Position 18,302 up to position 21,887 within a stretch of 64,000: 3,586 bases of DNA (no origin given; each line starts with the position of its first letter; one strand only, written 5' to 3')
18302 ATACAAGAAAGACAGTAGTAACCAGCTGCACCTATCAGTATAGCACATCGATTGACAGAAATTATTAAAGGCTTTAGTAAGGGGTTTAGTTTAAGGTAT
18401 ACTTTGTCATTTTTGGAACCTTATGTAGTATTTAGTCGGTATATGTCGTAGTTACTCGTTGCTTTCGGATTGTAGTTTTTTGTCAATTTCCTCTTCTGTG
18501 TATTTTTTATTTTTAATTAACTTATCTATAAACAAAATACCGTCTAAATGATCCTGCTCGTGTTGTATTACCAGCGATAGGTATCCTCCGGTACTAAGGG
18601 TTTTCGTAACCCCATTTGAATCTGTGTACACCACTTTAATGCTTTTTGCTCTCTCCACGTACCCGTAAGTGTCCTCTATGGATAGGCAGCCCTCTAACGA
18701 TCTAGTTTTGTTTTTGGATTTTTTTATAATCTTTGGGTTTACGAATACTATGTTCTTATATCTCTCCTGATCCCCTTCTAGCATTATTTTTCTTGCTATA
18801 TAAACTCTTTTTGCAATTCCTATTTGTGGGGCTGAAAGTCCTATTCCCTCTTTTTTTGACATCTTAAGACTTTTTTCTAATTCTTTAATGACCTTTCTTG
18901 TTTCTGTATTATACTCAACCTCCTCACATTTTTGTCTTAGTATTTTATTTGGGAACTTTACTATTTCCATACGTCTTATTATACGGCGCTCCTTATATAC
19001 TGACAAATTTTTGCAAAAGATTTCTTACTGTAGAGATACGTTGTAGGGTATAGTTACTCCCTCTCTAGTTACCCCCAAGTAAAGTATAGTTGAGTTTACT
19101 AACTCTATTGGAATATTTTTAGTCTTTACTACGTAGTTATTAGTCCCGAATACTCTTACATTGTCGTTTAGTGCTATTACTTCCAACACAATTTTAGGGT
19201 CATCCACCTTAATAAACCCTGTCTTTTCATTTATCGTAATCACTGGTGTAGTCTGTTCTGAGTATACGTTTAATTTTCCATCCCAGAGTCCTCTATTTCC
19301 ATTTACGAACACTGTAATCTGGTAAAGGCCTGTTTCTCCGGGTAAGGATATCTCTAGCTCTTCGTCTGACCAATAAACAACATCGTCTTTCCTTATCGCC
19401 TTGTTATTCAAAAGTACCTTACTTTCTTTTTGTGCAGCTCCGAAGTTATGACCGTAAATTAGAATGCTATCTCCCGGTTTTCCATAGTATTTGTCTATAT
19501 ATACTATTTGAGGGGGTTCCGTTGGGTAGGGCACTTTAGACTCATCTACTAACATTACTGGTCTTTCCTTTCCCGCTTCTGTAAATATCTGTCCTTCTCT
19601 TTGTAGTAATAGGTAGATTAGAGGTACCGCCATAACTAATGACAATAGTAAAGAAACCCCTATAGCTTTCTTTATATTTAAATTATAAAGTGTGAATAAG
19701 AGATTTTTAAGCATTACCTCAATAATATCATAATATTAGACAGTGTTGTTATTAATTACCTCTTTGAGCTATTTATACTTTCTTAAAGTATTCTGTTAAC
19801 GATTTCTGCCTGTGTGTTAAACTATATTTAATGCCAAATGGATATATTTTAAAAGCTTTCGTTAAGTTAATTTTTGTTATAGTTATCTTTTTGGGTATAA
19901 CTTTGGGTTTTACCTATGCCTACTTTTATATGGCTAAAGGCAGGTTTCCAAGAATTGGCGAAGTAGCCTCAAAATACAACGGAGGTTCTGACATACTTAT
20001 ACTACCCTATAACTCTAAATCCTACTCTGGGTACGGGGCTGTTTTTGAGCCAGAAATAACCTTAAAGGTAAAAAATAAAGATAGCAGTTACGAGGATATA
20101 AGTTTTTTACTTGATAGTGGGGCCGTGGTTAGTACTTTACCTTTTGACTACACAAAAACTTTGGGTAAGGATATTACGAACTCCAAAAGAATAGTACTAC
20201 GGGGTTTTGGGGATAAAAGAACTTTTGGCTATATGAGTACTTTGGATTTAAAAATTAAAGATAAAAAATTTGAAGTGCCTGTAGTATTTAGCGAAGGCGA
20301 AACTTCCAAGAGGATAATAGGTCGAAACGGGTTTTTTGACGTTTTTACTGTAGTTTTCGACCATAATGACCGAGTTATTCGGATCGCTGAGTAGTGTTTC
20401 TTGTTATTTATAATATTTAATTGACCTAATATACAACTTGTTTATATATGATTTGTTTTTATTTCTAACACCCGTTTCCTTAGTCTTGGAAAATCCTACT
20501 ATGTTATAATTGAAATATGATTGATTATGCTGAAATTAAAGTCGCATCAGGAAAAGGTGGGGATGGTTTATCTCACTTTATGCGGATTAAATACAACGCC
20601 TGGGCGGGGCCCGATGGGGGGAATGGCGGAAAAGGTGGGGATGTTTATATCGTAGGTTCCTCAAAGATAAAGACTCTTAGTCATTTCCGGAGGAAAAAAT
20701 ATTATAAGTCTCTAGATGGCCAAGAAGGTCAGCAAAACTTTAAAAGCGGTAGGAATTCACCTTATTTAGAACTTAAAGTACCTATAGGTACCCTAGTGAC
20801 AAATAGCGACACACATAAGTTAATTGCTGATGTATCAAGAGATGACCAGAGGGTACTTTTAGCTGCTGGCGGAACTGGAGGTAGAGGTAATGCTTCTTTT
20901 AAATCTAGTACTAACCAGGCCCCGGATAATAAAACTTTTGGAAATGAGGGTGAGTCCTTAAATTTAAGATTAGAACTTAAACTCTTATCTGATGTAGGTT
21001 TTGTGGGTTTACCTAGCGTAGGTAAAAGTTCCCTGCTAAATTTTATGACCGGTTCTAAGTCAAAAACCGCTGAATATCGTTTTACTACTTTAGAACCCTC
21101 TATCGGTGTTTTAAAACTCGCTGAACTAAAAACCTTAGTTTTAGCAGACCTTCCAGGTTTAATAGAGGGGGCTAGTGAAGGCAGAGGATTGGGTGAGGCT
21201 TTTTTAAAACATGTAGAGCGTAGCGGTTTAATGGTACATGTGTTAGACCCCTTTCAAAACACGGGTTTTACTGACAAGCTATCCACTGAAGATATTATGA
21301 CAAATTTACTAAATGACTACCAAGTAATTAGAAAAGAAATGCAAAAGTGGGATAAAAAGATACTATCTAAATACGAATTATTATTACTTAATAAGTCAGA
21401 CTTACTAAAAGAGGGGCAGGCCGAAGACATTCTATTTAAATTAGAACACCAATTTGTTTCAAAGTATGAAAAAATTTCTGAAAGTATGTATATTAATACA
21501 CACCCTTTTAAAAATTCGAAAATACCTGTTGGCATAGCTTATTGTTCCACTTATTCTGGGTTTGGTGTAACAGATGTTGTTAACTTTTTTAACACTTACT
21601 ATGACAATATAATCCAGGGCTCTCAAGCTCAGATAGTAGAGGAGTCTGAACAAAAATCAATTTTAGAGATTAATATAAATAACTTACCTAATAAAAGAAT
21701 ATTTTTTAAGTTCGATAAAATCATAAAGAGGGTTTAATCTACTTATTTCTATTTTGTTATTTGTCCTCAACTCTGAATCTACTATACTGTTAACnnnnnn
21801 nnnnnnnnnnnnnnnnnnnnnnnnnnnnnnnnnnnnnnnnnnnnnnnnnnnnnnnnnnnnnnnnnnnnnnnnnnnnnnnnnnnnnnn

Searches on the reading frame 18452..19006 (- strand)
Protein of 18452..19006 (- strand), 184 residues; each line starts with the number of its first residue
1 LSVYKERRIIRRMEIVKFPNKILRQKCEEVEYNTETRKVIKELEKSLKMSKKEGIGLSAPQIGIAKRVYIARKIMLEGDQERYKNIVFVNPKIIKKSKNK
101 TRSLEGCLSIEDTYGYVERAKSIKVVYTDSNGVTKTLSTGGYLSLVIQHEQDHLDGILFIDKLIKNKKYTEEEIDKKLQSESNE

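Call 88: search_protein_families(library=pfam, proteins=[window:18452-19006:-], max_evalue=0.00001)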
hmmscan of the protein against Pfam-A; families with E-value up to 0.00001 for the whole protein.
window:18452-19006:- (184 aa): 1 family
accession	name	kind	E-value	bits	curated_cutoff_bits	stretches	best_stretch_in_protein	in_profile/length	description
PF01327.26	Pep_deformylase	-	4.1e-44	150.4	22.8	1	14-168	3-155/156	Polypeptide deformylase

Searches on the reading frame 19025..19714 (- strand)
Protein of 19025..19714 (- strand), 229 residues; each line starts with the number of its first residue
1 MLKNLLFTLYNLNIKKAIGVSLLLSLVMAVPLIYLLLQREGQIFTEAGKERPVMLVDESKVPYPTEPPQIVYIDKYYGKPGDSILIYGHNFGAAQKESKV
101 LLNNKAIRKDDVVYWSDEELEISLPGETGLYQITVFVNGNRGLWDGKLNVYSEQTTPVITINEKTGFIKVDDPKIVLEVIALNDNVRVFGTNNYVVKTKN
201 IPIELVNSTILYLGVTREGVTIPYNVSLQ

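Call 88: search_protein_families(library=pfam, proteins=[window:19025-19714:-], max_evalue=0.00001)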
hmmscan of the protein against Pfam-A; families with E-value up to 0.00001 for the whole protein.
window:19025-19714:- (229 aa): 1 family
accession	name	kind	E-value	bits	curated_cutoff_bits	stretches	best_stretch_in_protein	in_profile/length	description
PF01833.30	TIG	-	2.9e-06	27.6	20.9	1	73-139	6-72/84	IPT/TIG domain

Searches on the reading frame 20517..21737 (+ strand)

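Call 88: search_protein_families(library=pfam, proteins=[window:20517-21737:+], max_evalue=0.00001)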
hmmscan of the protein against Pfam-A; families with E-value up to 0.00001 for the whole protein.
window:20517-21737:+ (406 aa): 3 families
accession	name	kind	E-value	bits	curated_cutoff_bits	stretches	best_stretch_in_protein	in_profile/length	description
PF01018.28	GTP1_OBG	-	1.2e-51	174.8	27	1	2-156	1-155/155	GTP1/OBG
PF01926.29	MMR_HSR1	-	9.8e-23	80.9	21.9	1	159-278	1-99/113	50S ribosome-binding GTPase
PF02421.24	FeoB_N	-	6.4e-09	36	27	1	160-245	3-88/156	Ferrous iron transport protein B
